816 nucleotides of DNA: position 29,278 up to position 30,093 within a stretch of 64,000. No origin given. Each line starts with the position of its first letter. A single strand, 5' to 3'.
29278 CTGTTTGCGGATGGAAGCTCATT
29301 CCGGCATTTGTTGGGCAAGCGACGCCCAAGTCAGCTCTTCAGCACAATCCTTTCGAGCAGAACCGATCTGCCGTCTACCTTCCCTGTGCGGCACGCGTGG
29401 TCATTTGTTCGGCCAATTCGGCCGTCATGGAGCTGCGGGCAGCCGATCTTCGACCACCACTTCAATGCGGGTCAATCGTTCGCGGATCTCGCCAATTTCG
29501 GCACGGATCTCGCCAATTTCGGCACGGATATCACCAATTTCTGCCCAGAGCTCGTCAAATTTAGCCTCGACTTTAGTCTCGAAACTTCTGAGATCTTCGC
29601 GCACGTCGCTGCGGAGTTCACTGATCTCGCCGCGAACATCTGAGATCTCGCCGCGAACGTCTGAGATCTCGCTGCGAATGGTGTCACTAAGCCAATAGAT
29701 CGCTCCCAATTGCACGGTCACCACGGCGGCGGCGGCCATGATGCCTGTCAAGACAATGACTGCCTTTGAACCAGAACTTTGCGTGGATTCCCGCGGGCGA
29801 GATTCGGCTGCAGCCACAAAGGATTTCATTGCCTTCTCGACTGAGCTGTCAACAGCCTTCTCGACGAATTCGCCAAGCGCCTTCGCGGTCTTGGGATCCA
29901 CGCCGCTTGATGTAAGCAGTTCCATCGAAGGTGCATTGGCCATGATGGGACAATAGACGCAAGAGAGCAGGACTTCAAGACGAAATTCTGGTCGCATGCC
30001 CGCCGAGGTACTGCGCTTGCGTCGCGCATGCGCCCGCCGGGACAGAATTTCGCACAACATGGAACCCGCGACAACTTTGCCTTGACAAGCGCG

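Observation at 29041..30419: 1.36-kb MITE-bounded cassette with 9-bp TSD carrying a single heptad-repeat membrane protein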

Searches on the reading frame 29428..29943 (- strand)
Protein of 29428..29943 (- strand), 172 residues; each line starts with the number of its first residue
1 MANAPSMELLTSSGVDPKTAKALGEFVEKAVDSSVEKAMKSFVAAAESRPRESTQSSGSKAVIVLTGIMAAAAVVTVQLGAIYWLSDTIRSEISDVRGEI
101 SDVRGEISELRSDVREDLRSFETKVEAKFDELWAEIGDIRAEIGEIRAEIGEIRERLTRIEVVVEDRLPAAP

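Call 11: search_protein_families(library=pfam, proteins=[window:29428-29943:-], max_evalue=1)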
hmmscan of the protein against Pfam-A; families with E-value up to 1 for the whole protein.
seq(172 aa): 32 families (the best 25 are shown)
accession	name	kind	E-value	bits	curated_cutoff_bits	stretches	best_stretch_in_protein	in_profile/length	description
PF07798.16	CCDC90-like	-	3.3e-06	27.5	33.5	2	90-155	71-133/175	Coiled-coil domain-containing protein 90-like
PF05377.16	FlaC_arch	-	2.2e-05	25.2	27.8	1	128-164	1-37/55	Flagella accessory protein C (FlaC)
PF01442.23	Apolipoprotein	-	0.0006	20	90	1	86-160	28-100/190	Apolipoprotein A1/A4/E domain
PF07889.17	DUF1664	-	0.00061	20.3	34.6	1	90-165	36-111/124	Protein of unknown function (DUF1664)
PF04513.17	Baculo_PEP_C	-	0.0021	18.6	38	1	65-160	18-104/140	Baculovirus polyhedron envelope protein, PEP, C terminus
PF10805.13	DUF2730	-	0.0026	18.3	24.9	1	69-155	15-91/102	Protein of unknown function (DUF2730)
PF09787.14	Golgin_A5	-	0.0029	17.6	31.7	1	83-167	53-140/305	Golgin subfamily A member 5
PF20570.3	DUF6779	-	0.0037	18.3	28.1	0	120-158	53-88/108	Domain of unknown function (DUF6779)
PF05465.18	Halo_GVPC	-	0.006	17.2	22.4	1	136-154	1-19/32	Halobacterial gas vesicle protein C (GVPC) repeat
PF19111.5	DUF5798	-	0.0095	16.6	27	0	125-165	13-53/89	Family of unknown function (DUF5798)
PF07246.16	Phlebovirus_NSM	-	0.018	14.9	27.2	1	89-165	173-247/264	Phlebovirus nonstructural protein NS-M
PF05791.16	Bacillus_HBL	-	0.019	15.2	29.1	1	90-156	111-173/177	Bacillus haemolytic enterotoxin (HBL)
PF16888.10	YwqH-like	-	0.026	15.2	33.7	0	90-111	9-30/123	YwqH-like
PF01544.23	CorA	-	0.039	13.7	27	1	64-163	70-166/292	CorA-like Mg2+ transporter protein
PF15921.10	CCDC158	-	0.04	12.2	27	1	88-158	307-380/1112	Coiled-coil domain-containing protein 158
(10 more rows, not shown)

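Call 12: search_protein_families(library=ncbifam, proteins=[window:29428-29943:-], max_evalue=1)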
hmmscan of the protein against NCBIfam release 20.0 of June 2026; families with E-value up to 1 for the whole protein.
seq(172 aa): 24 families
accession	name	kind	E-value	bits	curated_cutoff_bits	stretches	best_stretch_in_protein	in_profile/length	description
NF045487.1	ASRP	equivalog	1.3e-06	27.3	300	1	88-163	194-271/593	archaea-specific SMC-related protein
NF047515.1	SpiroCoCo_C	equivalog_domain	0.00051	19.3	125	1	87-168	176-255/313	SpiroCoCo family coiled-coil protein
NF010518.0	PRK13922.13-3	equivalog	0.0018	17.5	385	1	54-164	13-116/295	rod shape-determining protein MreC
NF053563.1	Rkd4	equivalog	0.0018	16.5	860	1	33-164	279-407/747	arcadin-4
NF002572.0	PRK02224.1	equivalog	0.0029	16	1087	1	86-162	323-398/888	DNA double-strand break repair ATPase Rad50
TIGR02169.1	SMC_prok_A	equivalog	0.003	15.3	729.4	1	90-161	840-910/1165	chromosome segregation protein SMC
NF053525.1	thylo_ssr2422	subfamily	0.0054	17.1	38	0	117-157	6-46/77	ssr2422 family thylakoid membrane protein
NF038218.1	IcmG_DotF_IVB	equivalog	0.0059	16.3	200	1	32-131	77-177/266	type IVB secretion system protein IcmG/DotF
NF041035.1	Rad50_Halo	equivalog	0.0061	15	1000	1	90-150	673-731/883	DNA double-strand break repair ATPase Rad50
NF003034.1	PRK03918.1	equivalog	0.0067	14.4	700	1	88-163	211-288/878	DNA double-strand break repair ATPase Rad50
NF049873.2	cytotoxin_MakE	exception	0.011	14.7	360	1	112-164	127-179/352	alpha-pore-forming cytotoxin subunit MakE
TIGR04523.1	Mplasa_alph_rch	subfamily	0.015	13.2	270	1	88-159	600-670/745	helix-rich protein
NF051436.1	NheA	equivalog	0.019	13.9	500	1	88-151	148-214/385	non-hemolytic enterotoxin subunit A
NF002375.0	PRK01371.1-2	equivalog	0.021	15.1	137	1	84-128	75-119/137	sec-independent translocase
NF041034.1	Rad50_Sulf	equivalog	0.027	12.3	1000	1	91-159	618-681/872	DNA double-strand break repair ATPase Rad50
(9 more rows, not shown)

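Call 27: find_homologous_proteins(query=window:29428-29943:-, max_evalue=0.001)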
Query seq(172 aa) (172 aa): 33 proteins with E <= 0.001 among 861 candidates.
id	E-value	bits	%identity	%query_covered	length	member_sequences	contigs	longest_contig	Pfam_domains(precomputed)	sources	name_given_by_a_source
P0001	1.4e-96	339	99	100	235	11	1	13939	PF07798.17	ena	-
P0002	1.3e-95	336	94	100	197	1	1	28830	PF25994.1,PF05377.18,PF07798.17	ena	-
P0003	4.2e-94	331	98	100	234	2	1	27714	PF07798.17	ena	-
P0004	8.4e-87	307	92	100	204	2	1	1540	-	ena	-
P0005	2.1e-61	225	74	97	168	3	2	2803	PF04513.18,PF01442.24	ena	-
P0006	6.9e-56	207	67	100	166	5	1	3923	-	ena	-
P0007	2.6e-54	202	67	100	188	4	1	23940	PF07798.17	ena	-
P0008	2.8e-54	201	67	87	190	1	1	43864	PF07798.17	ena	-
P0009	2.8e-53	198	70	100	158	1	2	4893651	-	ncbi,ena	-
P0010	1.5e-51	193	65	100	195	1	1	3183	PF07798.17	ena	-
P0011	2.2e-51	192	65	97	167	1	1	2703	PF07798.17,PF05465.19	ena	-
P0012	4.2e-51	191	66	97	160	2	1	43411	-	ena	-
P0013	6.2e-48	181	64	100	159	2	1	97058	-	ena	-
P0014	6.6e-47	177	62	100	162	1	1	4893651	-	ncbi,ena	-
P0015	1.4e-46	176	71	78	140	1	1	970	PF07798.17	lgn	-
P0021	2.5e-37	146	66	78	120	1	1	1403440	-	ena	-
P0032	1.8e-8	53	51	41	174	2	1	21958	PF25994.1,PF04513.18,PF07464.17,PF28417.1,PF07926.18,PF07889.18,PF07798.17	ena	-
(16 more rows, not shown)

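Call 28: find_encoding_contigs(protein=P0001, flank=6000, max_places=4)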
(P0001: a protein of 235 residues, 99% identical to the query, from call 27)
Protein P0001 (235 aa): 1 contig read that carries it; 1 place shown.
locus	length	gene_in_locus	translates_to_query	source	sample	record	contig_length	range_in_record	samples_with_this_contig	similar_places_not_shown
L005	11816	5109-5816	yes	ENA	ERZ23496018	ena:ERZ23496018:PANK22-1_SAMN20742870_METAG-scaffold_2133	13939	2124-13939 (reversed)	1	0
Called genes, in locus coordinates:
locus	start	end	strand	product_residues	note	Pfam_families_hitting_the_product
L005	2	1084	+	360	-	?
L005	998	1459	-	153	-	-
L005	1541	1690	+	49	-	-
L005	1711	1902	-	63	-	-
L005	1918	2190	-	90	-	-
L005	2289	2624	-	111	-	-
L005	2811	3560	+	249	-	PF02775:TPP_enzyme_C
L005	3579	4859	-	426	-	PF01494:FAD_binding_3, PF01266:DAO (weak), PF13450:NAD_binding_8 (weak)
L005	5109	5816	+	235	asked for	PF07798:CCDC90-like (faint)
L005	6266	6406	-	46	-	-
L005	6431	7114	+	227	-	PF22531:DUF7002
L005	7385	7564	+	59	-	-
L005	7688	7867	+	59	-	-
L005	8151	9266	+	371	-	PF01717:Meth_synt_2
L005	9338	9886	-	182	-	PF00578:AhpC-TSA, PF08534:Redoxin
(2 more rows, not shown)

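Call 29: find_encoding_contigs(protein=P0002, flank=6000, max_places=4)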
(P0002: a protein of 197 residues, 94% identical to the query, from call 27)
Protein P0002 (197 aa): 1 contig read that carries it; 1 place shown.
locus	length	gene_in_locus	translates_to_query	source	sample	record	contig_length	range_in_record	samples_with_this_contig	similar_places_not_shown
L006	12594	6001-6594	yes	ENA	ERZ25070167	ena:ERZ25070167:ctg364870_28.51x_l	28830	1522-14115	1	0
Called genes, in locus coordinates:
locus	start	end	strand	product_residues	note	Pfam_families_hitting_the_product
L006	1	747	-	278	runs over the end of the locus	PF13340:DUF4096, PF01609:DDE_Tnp_1, PF13586:DDE_Tnp_1_2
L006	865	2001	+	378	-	-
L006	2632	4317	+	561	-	PF02776:TPP_enzyme_N, PF00205:TPP_enzyme_M, PF02775:TPP_enzyme_C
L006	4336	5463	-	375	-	PF01494:FAD_binding_3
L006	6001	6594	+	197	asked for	PF07798:CCDC90-like (faint), PF05377:FlaC_arch (faint), PF25994:HH_AprE (faint)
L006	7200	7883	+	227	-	PF22531:DUF7002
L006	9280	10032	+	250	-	PF13340:DUF4096, PF01609:DDE_Tnp_1, PF13586:DDE_Tnp_1_2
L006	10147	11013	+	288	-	PF01717:Meth_synt_2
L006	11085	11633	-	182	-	PF00578:AhpC-TSA, PF08534:Redoxin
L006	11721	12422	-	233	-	PF00834:Ribul_P_3_epim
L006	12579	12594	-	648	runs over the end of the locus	PF16177:ACAS_N, PF00501:AMP-binding, PF13193:AMP-binding_C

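Call 30: find_encoding_contigs(protein=P0003, flank=6000, max_places=4)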
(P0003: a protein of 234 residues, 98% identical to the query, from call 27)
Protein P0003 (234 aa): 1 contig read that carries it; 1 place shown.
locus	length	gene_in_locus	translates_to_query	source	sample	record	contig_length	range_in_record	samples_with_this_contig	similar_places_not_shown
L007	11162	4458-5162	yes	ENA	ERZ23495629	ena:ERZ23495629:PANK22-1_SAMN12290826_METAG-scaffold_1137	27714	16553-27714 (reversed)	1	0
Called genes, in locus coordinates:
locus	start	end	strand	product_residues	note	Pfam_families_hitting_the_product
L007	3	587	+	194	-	?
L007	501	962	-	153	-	-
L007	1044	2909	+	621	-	PF02776:TPP_enzyme_N, PF00205:TPP_enzyme_M, PF02775:TPP_enzyme_C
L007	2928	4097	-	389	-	PF01266:DAO (weak), PF01494:FAD_binding_3, PF13450:NAD_binding_8 (weak)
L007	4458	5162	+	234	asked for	PF07798:CCDC90-like (faint)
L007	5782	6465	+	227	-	PF22531:DUF7002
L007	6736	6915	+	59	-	-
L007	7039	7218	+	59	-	-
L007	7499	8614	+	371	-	PF01717:Meth_synt_2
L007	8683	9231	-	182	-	PF00578:AhpC-TSA, PF08534:Redoxin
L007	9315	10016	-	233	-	PF00834:Ribul_P_3_epim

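Call 40: find_encoding_contigs(protein=P0014, flank=5000, max_places=3)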
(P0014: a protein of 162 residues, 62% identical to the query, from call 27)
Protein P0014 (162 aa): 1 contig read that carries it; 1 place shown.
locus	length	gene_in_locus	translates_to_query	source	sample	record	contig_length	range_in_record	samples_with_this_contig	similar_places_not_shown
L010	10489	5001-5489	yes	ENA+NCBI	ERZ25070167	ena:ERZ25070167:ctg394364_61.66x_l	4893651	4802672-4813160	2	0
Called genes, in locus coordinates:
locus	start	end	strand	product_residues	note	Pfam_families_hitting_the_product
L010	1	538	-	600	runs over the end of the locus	PF01321:Creatinase_N, PF16189:Creatinase_N_2, PF00557:Peptidase_M24, PF16188:Peptidase_M24_C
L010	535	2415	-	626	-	PF06213:CobT, PF11775:CobT_C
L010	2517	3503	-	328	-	PF12556:CobS_N, PF07728:AAA_5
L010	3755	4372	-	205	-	PF00226:DnaJ (weak)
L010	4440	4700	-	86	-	-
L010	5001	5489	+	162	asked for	-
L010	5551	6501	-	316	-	PF00292:PAX (weak), PF13384:HTH_23 (weak), PF13358:DDE_3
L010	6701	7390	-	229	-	-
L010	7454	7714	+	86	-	PF01722:BolA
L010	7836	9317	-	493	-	PF02934:GatB_N, PF02637:GatB_Yqey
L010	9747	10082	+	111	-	-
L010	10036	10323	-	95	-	-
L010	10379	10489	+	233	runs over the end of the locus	PF07722:Peptidase_C26, PF00117:GATase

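Call 41: find_encoding_contigs(protein=P0013, flank=5000, max_places=3)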
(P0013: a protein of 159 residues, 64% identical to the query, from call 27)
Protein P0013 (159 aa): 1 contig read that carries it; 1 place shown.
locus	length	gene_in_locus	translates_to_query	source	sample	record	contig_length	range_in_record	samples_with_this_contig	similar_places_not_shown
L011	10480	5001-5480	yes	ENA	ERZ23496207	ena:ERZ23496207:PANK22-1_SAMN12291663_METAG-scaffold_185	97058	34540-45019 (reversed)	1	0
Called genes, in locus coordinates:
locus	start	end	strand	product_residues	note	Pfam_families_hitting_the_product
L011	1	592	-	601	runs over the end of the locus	PF01321:Creatinase_N, PF16189:Creatinase_N_2, PF00557:Peptidase_M24, PF16188:Peptidase_M24_C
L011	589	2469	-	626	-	PF06213:CobT, PF11775:CobT_C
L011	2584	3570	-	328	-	PF12556:CobS_N, PF07728:AAA_5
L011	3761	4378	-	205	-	PF00226:DnaJ (weak)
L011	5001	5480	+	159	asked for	-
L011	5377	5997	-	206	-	-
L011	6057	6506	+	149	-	PF01722:BolA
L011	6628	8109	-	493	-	PF02934:GatB_N, PF02637:GatB_Yqey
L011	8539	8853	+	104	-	-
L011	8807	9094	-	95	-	-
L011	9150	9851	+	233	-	PF07722:Peptidase_C26, PF00117:GATase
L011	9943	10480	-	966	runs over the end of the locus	-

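Call 42: find_encoding_contigs(protein=P0008, flank=5000, max_places=3)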
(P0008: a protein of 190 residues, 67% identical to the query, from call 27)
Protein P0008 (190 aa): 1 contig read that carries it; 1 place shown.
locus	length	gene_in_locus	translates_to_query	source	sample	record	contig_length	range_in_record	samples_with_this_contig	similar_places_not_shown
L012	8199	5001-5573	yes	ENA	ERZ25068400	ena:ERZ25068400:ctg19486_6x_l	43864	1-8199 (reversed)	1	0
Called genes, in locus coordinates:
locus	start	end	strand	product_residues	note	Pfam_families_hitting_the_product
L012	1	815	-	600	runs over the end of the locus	PF01321:Creatinase_N, PF16189:Creatinase_N_2, PF00557:Peptidase_M24, PF16188:Peptidase_M24_C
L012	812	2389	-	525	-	PF06213:CobT, PF11775:CobT_C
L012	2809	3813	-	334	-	PF12556:CobS_N, PF07728:AAA_5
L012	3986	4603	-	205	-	PF00226:DnaJ (weak)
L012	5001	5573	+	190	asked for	PF07798:CCDC90-like (faint)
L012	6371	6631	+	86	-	PF01722:BolA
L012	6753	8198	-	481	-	?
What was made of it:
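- The gene sits in conserved chromosomal synteny (cobS/dnaJ-like/bolA) in several species (calls 40-42).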

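Call 63: find_encoding_contigs(protein=P0005, flank=5000, max_places=4)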
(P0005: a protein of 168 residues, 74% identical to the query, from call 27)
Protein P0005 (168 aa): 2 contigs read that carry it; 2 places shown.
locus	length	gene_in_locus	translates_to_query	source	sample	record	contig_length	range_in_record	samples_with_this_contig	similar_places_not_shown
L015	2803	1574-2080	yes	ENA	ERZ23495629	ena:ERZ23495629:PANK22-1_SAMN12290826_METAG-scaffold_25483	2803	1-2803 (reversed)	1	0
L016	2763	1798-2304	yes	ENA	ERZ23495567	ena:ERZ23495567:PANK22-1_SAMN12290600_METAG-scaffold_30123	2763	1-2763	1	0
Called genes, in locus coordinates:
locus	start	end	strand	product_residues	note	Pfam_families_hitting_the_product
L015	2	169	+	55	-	?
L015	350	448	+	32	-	-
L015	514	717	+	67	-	-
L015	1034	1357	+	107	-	-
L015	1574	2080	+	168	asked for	PF04513:Baculo_PEP_C (weak), PF01442:Apolipoprotein (weak)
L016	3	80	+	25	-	?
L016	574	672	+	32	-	-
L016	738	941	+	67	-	-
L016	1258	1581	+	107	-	-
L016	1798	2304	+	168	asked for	PF04513:Baculo_PEP_C (weak), PF01442:Apolipoprotein (weak)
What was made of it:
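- Pop-out would delete the donor copy, yet all three paralogous loci are retained (calls 40-42, 63).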

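Call 64: find_encoding_contigs(protein=P0021, flank=5000, max_places=3)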
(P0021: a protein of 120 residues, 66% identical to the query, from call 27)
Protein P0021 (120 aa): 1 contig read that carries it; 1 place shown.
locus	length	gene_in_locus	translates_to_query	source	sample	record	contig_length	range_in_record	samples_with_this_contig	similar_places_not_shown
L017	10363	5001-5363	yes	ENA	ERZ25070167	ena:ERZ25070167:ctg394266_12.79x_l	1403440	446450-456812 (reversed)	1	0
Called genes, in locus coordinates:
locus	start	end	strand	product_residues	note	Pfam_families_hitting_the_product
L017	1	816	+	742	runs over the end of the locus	-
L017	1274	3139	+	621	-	PF02776:TPP_enzyme_N, PF00205:TPP_enzyme_M, PF02775:TPP_enzyme_C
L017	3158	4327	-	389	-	PF01266:DAO (weak), PF01494:FAD_binding_3, PF13450:NAD_binding_8 (weak)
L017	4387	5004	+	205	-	-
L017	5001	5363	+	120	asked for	-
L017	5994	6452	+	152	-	PF22531:DUF7002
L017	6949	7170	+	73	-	-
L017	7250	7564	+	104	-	-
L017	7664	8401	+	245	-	-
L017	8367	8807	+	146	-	-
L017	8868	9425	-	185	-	PF00578:AhpC-TSA, PF08534:Redoxin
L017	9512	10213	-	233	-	PF00834:Ribul_P_3_epim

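Call 78: predict_structure(alignment_id=A6)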
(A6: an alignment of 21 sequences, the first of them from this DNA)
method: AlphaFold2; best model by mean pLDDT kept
length: 172 residues; sequences in the alignment: 21
mean_pLDDT: 71.3   pTM: 0.32
mean pLDDT of the five models: 71.3, 70.6, 70.4, 69.4, 66.7
residues with pLDDT >= 90: 38; 70-90: 56; 50-70: 49; < 50: 29
segments of 3 or more residues with pLDDT < 50: 1-14, 44-58
pLDDT, mean of each block of 10 residues (from residue 1): 41 51 63 58 47 44 65 70 75 80 82 88 92 96 95 92 75 60
secondary structure, 60 per line:
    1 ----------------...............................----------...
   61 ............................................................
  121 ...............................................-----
elements in order: H17-47 H58-167

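Call 88: search_protein_representatives(alignment_id=A6)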
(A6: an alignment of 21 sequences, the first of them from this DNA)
Query: 21 sequences, 181 profile positions. Proteins with E-value up to 0.001 (for the whole library): 3201; up to 1e-10: 142; up to 1e-30: 13. The best 150 are listed.
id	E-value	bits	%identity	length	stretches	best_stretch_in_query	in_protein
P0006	1.3e-73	263.2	-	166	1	1-181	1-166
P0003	7.4e-68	244.4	-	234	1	1-181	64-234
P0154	9.6e-61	221.3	-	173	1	1-181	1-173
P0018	3.1e-59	216.3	-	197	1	1-181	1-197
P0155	3.6e-56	206.3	-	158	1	16-181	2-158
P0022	7.3e-50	185.8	-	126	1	7-142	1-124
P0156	1.2e-44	168.8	-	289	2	3-166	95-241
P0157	9.4e-42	159.4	-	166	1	57-181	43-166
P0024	6.2e-41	156.7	-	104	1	71-180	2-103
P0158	1.1e-33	133.1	-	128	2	7-114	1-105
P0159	1.2e-33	133.0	-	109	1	47-181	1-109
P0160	1.6e-31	126.1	-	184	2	1-166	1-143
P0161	2.0e-31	125.7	-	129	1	1-141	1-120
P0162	1.1e-30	123.4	-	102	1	47-181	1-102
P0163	1.7e-30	122.7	-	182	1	7-179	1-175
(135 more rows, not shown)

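Call 92: search_solved_structures(query=A6, max_evalue=0.01)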
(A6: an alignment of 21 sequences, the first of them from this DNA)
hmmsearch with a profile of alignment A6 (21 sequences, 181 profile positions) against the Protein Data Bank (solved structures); distinct sequences matched with E-value up to 0.01: 15.
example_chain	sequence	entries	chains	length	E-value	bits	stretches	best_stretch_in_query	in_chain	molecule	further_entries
2msc_A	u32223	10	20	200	9.7e-07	32.2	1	95-176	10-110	Apolipoprotein A-I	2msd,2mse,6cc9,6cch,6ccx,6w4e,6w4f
1av1_A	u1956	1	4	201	9.9e-07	32.2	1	95-176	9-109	APOLIPOPROTEIN A-I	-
6pts_A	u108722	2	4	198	1e-06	32.1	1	95-177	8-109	Apolipoprotein A-I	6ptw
4v6m_A0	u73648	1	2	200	1.1e-06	32.1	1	95-177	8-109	Apolipoprotein A-I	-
3r2p_A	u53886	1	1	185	1.1e-06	32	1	95-176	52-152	Apolipoprotein A-I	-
3k2s_A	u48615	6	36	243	1.5e-06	31.6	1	95-176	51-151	Apolipoprotein A-I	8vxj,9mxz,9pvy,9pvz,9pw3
7kjr_C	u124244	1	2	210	9e-06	29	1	99-177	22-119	Apolipoprotein A-I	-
8eqs_C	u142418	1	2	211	9.2e-06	29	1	99-176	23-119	Apolipoprotein A-I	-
6clz_B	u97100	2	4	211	1.1e-05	28.7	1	100-147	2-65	Apolipoprotein A-I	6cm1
2n5e_A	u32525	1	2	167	7.8e-05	26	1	100-173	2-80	Apolipoprotein A-I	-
9cuy_c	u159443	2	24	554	0.00015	25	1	92-167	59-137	Short tail fiber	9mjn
9r1o_A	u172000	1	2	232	0.0004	23.7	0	80-162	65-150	sc-apCC-6-DPH-NR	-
3jqh_A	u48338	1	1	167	0.00064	23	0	106-165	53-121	C-type lectin domain family 4 member M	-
3s84_A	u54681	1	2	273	0.0045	20.2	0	93-175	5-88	Apolipoprotein A-IV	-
8qad_A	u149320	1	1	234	0.0054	20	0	73-167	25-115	sc-apCC-6-LLIA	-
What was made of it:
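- On CCDC90-like / DUF1640 (PF07798), for the 172-aa protein: The PDB profile search gives only apolipoprotein-type repeats (call 92).
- Tried and rejected: The model is one long helix plus an N-terminal helix, mean pLDDT 71 (calls 11, 12, 78, 92).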
